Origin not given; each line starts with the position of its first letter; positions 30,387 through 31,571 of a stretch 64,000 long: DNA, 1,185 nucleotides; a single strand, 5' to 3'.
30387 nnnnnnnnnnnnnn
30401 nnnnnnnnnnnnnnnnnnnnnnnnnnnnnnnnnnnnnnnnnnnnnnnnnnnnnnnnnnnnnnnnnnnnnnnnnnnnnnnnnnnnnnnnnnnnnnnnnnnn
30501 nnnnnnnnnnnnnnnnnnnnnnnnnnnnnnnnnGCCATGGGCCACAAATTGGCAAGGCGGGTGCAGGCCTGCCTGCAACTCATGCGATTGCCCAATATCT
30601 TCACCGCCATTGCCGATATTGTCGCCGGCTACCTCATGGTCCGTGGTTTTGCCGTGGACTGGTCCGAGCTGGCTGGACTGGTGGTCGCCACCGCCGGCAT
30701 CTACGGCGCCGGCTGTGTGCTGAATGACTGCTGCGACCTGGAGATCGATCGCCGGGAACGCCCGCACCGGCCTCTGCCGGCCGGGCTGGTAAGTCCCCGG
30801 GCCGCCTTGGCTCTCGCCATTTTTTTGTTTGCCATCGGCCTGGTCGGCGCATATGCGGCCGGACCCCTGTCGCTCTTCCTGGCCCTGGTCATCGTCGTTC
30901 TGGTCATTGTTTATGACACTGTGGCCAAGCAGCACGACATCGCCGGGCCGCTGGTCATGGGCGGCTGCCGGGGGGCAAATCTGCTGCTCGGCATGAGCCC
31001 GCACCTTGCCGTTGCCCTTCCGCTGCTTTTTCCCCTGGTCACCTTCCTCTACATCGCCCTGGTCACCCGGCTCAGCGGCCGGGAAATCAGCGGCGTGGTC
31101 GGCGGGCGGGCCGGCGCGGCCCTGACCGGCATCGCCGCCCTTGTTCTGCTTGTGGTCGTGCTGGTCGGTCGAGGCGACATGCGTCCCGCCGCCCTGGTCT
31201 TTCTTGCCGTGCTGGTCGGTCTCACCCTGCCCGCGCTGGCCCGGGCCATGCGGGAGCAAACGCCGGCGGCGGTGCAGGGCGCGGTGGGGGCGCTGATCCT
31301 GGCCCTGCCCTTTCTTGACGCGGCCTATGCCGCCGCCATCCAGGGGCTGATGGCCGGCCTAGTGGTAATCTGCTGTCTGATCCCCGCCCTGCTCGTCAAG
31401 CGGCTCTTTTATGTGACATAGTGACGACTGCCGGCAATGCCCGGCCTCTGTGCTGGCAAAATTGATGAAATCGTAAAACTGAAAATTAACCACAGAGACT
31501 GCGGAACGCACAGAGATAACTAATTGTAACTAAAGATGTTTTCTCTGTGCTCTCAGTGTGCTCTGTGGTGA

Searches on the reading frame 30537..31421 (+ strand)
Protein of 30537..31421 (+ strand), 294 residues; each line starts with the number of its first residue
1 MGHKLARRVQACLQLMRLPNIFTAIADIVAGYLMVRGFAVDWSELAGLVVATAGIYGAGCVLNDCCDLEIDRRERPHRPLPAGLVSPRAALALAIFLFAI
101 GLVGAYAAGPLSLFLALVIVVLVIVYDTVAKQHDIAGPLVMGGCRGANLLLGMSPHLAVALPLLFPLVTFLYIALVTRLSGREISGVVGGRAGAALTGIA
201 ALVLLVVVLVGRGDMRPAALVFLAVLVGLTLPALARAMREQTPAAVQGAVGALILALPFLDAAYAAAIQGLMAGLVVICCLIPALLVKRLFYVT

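Call 47: search_protein_families(library=pfam, proteins=[window:30537-31421:+], max_evalue=0.0001)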
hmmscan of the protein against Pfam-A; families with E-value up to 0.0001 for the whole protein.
window:30537-31421:+ (294 aa): 1 family
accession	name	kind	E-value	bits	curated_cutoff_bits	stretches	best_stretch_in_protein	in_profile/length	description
PF01040.23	UbiA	-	1.3e-25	90.6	34.2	1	28-245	5-239/250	UbiA prenyltransferase family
